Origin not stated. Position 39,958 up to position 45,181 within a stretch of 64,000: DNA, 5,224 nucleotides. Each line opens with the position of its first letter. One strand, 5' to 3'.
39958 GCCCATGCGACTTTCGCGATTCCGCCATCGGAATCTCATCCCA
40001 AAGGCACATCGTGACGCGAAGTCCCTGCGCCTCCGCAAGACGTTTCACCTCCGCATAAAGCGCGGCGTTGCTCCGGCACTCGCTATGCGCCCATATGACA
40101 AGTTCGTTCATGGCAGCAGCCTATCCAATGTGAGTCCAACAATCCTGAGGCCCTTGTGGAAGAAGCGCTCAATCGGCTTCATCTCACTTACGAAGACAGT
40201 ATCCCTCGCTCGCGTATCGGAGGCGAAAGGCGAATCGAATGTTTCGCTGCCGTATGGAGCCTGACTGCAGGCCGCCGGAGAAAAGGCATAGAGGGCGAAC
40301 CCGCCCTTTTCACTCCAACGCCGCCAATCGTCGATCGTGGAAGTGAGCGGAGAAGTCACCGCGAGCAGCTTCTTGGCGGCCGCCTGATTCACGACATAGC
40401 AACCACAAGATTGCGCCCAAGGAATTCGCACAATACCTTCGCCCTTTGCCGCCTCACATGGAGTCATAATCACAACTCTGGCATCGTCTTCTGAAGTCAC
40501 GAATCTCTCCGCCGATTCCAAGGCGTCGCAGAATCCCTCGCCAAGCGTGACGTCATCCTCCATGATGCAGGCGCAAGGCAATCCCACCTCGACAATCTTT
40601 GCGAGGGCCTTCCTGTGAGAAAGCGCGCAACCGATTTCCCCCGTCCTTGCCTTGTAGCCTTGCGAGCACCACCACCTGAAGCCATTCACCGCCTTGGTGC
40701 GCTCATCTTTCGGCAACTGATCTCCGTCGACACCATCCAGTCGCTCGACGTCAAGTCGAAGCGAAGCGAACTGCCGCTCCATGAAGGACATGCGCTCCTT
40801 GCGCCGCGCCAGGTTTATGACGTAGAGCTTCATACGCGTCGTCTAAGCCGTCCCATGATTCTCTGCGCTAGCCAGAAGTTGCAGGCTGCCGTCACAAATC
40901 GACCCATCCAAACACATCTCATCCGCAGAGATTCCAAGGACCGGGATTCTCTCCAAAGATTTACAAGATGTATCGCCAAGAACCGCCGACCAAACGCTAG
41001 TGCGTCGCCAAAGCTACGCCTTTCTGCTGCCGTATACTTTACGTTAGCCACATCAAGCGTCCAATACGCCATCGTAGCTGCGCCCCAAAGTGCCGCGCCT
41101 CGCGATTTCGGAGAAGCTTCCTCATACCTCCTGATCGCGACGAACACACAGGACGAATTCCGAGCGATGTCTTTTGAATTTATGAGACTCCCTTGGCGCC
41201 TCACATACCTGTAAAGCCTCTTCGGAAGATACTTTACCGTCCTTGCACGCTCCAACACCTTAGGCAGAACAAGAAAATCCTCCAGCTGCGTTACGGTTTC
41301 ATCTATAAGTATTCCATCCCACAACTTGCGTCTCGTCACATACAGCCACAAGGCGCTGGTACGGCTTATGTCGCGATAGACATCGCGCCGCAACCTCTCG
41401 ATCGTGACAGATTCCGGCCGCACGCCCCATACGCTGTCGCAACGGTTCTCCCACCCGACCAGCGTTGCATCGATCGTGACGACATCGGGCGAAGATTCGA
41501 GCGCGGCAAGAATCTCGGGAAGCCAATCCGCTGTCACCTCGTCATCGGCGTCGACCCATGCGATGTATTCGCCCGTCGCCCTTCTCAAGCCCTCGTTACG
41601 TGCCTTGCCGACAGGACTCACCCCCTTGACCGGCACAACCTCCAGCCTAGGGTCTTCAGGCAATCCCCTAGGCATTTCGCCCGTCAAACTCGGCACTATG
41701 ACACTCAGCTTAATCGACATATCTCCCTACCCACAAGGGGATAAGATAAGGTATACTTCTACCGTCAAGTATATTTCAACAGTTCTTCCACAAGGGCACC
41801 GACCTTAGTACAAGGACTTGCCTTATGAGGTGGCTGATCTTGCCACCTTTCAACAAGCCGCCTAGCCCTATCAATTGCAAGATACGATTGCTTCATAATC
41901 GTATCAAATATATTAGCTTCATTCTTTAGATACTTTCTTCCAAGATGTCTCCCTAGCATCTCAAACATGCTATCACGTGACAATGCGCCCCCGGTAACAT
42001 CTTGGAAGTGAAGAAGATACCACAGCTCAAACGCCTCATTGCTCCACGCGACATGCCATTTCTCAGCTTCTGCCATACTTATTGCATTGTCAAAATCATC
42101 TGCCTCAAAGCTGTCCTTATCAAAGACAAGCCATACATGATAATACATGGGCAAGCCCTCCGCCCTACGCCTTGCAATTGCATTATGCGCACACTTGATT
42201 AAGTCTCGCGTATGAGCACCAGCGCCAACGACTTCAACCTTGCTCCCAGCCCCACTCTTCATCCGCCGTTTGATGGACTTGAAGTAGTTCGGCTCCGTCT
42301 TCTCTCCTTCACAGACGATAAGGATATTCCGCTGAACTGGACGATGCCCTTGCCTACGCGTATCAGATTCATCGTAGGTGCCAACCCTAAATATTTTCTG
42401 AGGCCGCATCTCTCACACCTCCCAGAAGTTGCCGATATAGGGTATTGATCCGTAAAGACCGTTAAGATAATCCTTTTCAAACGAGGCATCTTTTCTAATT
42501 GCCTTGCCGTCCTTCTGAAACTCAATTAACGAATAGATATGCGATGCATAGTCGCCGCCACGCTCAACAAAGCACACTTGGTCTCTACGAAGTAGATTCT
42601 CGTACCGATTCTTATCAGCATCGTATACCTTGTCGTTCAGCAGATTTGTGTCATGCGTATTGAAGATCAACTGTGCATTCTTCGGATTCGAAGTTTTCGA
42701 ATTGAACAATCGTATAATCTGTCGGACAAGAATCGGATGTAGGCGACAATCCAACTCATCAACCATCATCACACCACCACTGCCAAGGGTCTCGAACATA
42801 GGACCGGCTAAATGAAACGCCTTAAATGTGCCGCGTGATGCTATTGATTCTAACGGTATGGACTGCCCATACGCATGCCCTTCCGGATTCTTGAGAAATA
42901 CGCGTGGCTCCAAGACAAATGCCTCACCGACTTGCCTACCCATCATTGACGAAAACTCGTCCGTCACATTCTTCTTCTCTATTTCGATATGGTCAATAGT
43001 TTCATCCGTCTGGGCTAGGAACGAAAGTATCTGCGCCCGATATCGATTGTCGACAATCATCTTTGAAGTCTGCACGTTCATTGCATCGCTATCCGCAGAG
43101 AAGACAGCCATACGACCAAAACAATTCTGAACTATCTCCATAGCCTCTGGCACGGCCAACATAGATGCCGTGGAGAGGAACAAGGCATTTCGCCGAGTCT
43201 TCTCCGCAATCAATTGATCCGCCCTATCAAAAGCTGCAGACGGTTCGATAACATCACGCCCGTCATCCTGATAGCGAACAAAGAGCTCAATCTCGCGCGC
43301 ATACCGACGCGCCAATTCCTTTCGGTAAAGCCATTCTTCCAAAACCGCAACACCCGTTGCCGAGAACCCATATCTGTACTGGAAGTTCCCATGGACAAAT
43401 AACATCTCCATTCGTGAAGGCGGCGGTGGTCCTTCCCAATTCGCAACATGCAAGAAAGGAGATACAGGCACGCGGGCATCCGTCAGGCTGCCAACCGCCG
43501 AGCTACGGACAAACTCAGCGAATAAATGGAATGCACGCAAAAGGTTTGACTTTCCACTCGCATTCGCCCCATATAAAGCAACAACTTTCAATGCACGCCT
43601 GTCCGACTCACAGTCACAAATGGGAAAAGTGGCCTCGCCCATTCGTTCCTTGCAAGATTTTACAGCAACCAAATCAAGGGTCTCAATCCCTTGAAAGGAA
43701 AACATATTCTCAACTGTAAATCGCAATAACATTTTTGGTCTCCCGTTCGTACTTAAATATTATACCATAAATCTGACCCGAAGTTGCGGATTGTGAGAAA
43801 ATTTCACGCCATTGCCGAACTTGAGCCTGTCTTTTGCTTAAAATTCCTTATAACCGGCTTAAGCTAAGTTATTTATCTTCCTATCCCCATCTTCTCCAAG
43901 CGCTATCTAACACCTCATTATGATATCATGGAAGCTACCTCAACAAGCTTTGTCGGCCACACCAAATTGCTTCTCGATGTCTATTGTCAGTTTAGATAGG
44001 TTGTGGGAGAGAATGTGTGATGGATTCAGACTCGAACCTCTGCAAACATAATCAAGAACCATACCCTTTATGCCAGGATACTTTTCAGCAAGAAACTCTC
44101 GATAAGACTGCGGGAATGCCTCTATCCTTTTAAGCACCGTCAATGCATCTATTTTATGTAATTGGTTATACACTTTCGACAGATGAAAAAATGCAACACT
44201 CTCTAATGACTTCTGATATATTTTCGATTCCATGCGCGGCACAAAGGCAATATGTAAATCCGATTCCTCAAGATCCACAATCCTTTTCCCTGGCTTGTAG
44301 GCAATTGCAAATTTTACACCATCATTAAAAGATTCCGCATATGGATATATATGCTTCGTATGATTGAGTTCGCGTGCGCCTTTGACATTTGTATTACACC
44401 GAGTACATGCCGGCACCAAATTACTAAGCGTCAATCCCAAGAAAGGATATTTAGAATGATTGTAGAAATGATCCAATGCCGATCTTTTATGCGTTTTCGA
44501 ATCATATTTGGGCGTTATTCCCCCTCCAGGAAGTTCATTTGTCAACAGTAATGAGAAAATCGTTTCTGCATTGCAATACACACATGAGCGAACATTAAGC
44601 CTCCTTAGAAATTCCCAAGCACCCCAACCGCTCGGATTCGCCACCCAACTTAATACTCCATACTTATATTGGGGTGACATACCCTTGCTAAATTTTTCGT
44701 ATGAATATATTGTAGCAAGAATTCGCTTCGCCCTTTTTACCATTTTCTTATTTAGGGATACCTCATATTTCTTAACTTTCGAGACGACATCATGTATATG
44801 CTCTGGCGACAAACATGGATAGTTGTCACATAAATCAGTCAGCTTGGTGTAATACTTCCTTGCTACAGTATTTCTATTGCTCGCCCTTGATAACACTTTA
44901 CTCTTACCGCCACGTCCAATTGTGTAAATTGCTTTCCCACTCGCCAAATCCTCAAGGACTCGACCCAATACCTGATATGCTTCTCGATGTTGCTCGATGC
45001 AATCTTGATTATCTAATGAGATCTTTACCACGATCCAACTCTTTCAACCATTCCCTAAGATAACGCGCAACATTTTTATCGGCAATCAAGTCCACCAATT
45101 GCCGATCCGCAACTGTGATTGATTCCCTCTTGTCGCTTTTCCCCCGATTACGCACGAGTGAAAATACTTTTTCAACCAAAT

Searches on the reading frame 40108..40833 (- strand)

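Call 52: search_protein_families(library=pfam, proteins=[window:40108-40833:-], max_evalue=0.001)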
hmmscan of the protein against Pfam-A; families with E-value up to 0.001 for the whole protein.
window:40108-40833:- (241 aa): 1 family
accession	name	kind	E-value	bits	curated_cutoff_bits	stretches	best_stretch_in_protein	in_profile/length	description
PF01755.23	Glyco_transf_25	-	1.7e-24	87.2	24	1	2-112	3-113/199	Glycosyltransferase family 25 (LPS biosynthesis protein)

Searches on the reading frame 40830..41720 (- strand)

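Call 7: search_protein_families(library=pfam, proteins=[window:40830-41720:-], max_evalue=0.01)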
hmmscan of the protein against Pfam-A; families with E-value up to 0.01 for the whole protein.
window:40830-41720:- (296 aa): 3 families
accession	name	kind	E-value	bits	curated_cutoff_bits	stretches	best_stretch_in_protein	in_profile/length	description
PF00535.33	Glycos_transf_2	-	3.2e-13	50.4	23.3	1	23-84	52-113/168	Glycosyl transferase family 2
PF10111.15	Glyco_tranf_2_2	-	0.00041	20.4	27.3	1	38-77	70-109/276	Glycosyltransferase like family 2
PF13641.12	Glyco_tranf_2_3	-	0.0095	16.4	27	0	16-137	51-174/230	Glycosyltransferase like family 2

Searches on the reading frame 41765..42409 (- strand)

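Call 7: search_protein_families(library=pfam, proteins=[window:41765-42409:-], max_evalue=0.01)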
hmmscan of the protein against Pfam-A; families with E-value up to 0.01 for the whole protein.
window:41765-42409:- (214 aa): 1 family
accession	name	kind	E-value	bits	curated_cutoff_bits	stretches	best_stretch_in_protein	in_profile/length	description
PF13707.11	RloB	-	1.1e-43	150.2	31.5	1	29-210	1-195/195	RloB-like protein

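Call 8: search_protein_families(library=padloc, proteins=[window:41765-42409:-], max_evalue=0.01)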
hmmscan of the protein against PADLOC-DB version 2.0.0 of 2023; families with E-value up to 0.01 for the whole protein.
window:41765-42409:- (214 aa): 2 families
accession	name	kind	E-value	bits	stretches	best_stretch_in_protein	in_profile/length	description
PDLC02337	AbiLii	-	3.1e-30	104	1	17-213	21-88/170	AbiLii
PDLC04430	PDC-M12B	-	0.00023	19.1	1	26-54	7-35/251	-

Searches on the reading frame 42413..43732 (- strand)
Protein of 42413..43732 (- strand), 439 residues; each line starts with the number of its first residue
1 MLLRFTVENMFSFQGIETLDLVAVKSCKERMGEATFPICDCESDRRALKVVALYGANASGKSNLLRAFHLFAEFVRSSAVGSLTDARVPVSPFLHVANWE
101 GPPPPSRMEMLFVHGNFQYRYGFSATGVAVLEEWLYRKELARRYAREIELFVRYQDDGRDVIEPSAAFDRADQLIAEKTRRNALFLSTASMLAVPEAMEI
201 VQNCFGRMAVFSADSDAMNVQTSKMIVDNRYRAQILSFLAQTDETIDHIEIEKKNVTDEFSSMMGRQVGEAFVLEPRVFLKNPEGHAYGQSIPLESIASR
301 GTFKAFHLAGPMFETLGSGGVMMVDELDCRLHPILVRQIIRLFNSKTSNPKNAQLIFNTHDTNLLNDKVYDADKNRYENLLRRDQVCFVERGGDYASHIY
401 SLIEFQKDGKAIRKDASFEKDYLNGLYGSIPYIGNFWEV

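Call 7: search_protein_families(library=pfam, proteins=[window:42413-43732:-], max_evalue=0.01)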
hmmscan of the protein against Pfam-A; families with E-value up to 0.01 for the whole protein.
window:42413-43732:- (439 aa): 3 families
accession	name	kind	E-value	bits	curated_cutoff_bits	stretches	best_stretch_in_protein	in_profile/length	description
PF13304.12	AAA_21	-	7.5e-28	98.9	27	1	51-366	2-304/304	AAA domain, putative AbiEii toxin, Type IV TA system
PF13175.12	AAA_15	-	2.6e-06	27.7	32.1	0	229-362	240-371/374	AAA ATPase domain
PF02463.25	SMC_N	-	0.00076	19.4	40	0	49-72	25-49/220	RecF/RecN/SMC N terminal domain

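Call 8: search_protein_families(library=padloc, proteins=[window:42413-43732:-], max_evalue=0.01)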
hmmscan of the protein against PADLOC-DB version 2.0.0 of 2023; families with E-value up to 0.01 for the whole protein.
window:42413-43732:- (439 aa): 57 families (the best 25 are shown)
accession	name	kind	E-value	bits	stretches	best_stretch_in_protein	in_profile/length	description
PDLC02335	AbiLi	-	2.8e-84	281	1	1-436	49-290/326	AbiLi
PDLC02980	AriA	-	1.3e-27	95.6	1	51-366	2-304/304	-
PDLC04178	HEC-01A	-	5.6e-13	46.7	1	50-374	30-340/399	-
PDLC04135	mad3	-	5.6e-10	37.3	1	50-78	24-51/374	mads_3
PDLC04180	HEC-01A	-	3.5e-09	34.3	2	299-372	256-328/382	-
PDLC04426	PDC-M12A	-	6.7e-09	33.6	1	286-370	248-328/369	-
PDLC02979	AriA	-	2e-08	32.5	2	319-363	328-371/373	-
PDLC04392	PDC-M07A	-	2.4e-08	31.5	1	52-81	25-54/432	-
PDLC04176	HEC-01A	-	1.1e-07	29.5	1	51-82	26-57/371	-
PDLC04389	PDC-M07A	-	1.1e-07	29.2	1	319-367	326-373/443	-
PDLC04391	PDC-M07A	-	2.4e-07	28.1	1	51-367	24-351/412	-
PDLC00301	PtuA1|PtuA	-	5e-07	27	1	319-361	282-321/429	AAA ATPase domain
PDLC04175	HEC-01A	-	5.9e-07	26.8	1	50-95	27-71/363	-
PDLC00271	PtuA1|PtuA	-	1.1e-06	26.5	1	316-366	276-323/421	AAA ATPase domain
PDLC04179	HEC-01A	-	1.2e-06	26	1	298-365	340-405/459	-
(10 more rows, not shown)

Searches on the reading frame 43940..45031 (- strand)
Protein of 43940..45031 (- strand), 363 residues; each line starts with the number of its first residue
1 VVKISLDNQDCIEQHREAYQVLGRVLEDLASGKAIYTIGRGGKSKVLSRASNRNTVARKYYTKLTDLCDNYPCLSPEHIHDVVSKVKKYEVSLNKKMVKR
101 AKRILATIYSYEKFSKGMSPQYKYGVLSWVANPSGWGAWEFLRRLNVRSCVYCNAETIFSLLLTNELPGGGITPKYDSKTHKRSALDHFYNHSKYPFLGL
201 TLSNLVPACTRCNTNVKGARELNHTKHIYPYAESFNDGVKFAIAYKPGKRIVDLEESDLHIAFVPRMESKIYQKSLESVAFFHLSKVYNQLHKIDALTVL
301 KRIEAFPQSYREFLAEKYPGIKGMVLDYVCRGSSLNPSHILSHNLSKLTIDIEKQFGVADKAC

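Call 7: search_protein_families(library=pfam, proteins=[window:43940-45031:-], max_evalue=0.01)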
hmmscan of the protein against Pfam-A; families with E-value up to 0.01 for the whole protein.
window:43940-45031:- (363 aa): 0 families

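Call 8: search_protein_families(library=padloc, proteins=[window:43940-45031:-], max_evalue=0.01)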
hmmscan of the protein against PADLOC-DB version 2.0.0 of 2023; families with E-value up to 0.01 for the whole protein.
window:43940-45031:- (363 aa): 37 families (the best 25 are shown)
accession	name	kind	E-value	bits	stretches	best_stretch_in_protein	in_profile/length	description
PDLC04743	PDC-M62B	-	3.9e-46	156.2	1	46-357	37-324/328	-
PDLC04741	PDC-M62B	-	9.4e-33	112.2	1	83-358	125-398/401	-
PDLC04742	PDC-M62B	-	4.4e-32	109.8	1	77-322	65-298/337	-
PDLC04740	PDC-M62B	-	4.5e-17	60.5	1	101-353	145-376/387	-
PDLC04256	PDC-M01B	-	7e-10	36.9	1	183-234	117-169/285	-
PDLC04264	PDC-M01B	-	9.4e-10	36.7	1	183-237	111-166/282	-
PDLC04248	PDC-M01B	-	1.5e-09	36.1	1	184-237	46-100/216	-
PDLC04259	PDC-M01B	-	4.5e-09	34.7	1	183-238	105-160/277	-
PDLC04247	PDC-M01B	-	5.3e-09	34.3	1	184-232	112-161/286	-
PDLC04255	PDC-M01B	-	6.6e-09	33.9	1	181-233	116-169/285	-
PDLC04251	PDC-M01B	-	1.5e-08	32.4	1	182-236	108-163/279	-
PDLC04253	PDC-M01B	-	2.8e-08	31.4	1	182-231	115-165/366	-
PDLC00342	PtuB1|PtuB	-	3.1e-08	31.3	1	180-237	60-116/247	Unknown function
PDLC04268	PDC-M01B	-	3.4e-08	31.1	1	185-288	98-193/275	-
PDLC04270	PDC-M01B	-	4e-08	31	1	184-247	108-173/280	-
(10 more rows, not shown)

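Call 44: search_protein_families(library=ncbifam, proteins=[window:43940-45031:-], max_evalue=0.01)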
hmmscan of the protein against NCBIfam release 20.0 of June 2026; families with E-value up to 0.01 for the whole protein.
window:43940-45031:- (363 aa): 1 family
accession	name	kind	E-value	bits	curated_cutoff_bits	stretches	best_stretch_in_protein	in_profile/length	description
TIGR02646.1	TIGR02646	subfamily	0.0024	17.9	52.15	1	139-216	16-71/144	retron system putative HNH endonuclease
